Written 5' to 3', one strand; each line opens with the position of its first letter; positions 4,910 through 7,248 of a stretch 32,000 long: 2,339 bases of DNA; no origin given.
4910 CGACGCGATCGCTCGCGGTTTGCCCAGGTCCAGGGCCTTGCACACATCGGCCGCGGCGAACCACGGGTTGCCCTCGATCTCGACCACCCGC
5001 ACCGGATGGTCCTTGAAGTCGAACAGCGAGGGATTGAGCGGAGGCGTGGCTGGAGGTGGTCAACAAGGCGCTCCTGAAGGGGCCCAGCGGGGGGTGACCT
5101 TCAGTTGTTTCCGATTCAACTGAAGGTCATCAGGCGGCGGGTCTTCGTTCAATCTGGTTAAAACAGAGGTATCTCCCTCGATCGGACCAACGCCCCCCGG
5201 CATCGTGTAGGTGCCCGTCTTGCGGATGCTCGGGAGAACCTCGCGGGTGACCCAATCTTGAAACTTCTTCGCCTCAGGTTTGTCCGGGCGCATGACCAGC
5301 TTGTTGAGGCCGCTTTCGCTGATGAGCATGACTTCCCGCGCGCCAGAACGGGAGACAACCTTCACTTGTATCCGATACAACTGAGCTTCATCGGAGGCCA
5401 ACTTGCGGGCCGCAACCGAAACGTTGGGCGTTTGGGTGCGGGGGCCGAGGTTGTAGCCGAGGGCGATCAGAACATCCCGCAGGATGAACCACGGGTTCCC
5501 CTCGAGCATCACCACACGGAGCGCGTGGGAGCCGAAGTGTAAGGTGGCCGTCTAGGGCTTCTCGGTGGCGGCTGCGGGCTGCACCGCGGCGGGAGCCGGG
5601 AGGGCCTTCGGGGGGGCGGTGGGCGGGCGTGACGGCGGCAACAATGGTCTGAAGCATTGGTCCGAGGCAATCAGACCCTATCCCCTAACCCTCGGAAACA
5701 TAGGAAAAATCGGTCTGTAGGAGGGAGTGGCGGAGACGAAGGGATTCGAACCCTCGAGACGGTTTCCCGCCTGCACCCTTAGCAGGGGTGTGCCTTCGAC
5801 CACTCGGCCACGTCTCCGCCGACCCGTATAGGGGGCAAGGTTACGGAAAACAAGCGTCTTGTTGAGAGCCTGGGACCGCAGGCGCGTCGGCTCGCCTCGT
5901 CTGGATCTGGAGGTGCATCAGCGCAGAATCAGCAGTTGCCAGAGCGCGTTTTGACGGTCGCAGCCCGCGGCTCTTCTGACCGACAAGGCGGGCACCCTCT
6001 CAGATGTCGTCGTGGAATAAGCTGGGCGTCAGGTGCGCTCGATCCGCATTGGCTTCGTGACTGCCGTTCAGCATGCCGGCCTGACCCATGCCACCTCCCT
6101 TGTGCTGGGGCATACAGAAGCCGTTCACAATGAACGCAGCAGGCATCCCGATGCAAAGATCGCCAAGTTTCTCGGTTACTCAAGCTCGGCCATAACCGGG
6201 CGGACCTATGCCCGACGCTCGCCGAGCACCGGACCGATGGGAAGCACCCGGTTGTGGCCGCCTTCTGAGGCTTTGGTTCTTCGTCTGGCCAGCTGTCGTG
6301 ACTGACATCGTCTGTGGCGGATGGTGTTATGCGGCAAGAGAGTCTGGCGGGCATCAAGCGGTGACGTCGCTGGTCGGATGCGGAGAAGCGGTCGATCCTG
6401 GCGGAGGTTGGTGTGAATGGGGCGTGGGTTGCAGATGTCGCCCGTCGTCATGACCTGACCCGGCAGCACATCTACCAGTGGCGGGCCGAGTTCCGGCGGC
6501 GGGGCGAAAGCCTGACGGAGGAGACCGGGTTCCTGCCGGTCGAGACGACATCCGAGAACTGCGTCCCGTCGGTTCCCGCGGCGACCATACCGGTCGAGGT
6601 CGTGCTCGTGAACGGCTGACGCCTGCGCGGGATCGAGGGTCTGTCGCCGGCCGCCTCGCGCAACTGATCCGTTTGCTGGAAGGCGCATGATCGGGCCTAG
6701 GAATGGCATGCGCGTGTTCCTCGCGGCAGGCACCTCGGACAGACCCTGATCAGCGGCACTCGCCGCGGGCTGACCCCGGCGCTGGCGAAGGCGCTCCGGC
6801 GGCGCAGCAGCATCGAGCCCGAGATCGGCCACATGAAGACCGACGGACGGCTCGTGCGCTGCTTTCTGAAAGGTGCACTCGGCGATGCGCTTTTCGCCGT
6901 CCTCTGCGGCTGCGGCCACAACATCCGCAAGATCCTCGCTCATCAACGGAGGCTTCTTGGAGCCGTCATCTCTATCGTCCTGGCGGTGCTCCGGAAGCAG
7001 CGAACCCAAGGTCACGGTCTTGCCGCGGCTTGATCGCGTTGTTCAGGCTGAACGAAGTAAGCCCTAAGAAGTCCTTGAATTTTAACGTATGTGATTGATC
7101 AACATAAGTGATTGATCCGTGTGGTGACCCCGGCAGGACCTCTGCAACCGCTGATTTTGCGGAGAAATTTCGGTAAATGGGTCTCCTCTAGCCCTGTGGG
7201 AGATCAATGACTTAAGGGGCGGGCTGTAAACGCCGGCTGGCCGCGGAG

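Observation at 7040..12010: Compact low-GC island with two convergent bicistronic operons: candidate defence island at a prophage/tRNA hotspot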

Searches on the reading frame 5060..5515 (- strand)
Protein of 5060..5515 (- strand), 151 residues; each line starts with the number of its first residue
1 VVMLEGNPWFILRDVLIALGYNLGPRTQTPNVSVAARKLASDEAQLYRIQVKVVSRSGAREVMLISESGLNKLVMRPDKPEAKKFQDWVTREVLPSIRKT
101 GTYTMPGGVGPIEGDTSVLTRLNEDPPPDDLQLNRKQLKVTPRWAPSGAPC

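Call 10: search_protein_families(library=pfam, proteins=[window:5060-5515:-], max_evalue=0.01)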
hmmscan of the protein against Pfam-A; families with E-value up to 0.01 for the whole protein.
window:5060-5515:- (151 aa): 1 family
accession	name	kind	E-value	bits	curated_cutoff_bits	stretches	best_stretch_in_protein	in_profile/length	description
PF02498.22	Bro-N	-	7.6e-16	58.9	25.6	1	4-95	8-96/96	BRO family, N-terminal domain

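Call 11: search_protein_families(library=phrogs, proteins=[window:5060-5515:-], max_evalue=0.01)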
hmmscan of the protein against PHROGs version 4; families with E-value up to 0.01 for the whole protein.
window:5060-5515:- (151 aa): 11 families
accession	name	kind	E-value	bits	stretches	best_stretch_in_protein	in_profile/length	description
phrog_130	-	transcription regulation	4.8e-30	106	1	2-106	173-267/480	anti-repressor Ant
phrog_2593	-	transcription regulation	6.7e-28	99.1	1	2-108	35-138/255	anti-repressor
phrog_2899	-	transcription regulation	3.8e-24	86.7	1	1-105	20-113/263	anti-repressor Ant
phrog_463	-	transcription regulation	5.2e-20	73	1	3-105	19-112/250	anti-repressor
phrog_7940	-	unknown function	2e-17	64.6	1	2-104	17-108/252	-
phrog_25722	-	unknown function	2e-17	64.4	1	6-106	23-111/150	-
phrog_2011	-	transcription regulation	8.5e-17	62.8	1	3-104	18-117/275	anti-repressor Ant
phrog_245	-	transcription regulation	2.2e-15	58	1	3-102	55-142/319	anti-repressor Ant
phrog_5060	-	transcription regulation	2.9e-15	57.9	1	4-104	23-120/224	anti-repressor Ant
phrog_9976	-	transcription regulation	2e-14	54.9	1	4-102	16-103/188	anti-repressor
phrog_2977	-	transcription regulation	5.7e-06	27.2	1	2-77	77-145/150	anti-repressor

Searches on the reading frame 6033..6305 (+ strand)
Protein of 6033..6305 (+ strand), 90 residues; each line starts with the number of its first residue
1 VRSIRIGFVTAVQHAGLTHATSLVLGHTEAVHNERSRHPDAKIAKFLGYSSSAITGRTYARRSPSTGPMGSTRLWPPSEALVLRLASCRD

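Call 93: search_protein_families(library=pfam, proteins=[window:6033-6305:+], max_evalue=0.05)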
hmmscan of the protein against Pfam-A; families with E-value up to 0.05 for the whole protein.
window:6033-6305:+ (90 aa): 2 families
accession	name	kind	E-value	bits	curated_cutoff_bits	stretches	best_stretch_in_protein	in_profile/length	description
PF00589.27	Phage_integrase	-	0.011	16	27.1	1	8-63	114-169/172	Phage integrase family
PF13803.12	DUF4184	-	0.035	14.3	25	1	3-55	110-160/229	Domain of unknown function (DUF4184)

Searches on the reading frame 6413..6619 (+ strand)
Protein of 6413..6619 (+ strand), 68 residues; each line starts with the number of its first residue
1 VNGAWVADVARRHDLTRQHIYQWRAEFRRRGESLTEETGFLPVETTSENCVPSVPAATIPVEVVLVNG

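Call 10: search_protein_families(library=pfam, proteins=[window:6413-6619:+], max_evalue=0.01)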
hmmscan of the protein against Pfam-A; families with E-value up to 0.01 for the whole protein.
window:6413-6619:+ (68 aa): 4 families
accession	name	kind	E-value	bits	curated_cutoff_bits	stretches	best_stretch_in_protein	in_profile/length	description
PF01527.26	HTH_Tnp_1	-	3.3e-07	30.9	24.1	1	2-38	22-57/75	Transposase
PF13518.12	HTH_28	-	0.00015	22.2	25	1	6-32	15-41/52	Helix-turn-helix domain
PF13384.12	HTH_23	-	0.0006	20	24.6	1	6-32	20-46/50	Homeodomain-like domain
PF13551.12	HTH_29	-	0.0013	19.2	28.1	1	3-33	11-43/64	Winged helix-turn helix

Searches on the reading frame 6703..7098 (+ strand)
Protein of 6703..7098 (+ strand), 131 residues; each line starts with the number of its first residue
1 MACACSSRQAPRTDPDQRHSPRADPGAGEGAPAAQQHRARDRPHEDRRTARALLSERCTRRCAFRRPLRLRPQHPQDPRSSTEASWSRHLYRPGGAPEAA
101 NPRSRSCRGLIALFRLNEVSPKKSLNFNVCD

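Call 93: search_protein_families(library=pfam, proteins=[window:6703-7098:+], max_evalue=0.05)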
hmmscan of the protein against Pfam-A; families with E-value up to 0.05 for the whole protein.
window:6703-7098:+ (131 aa): 0 families
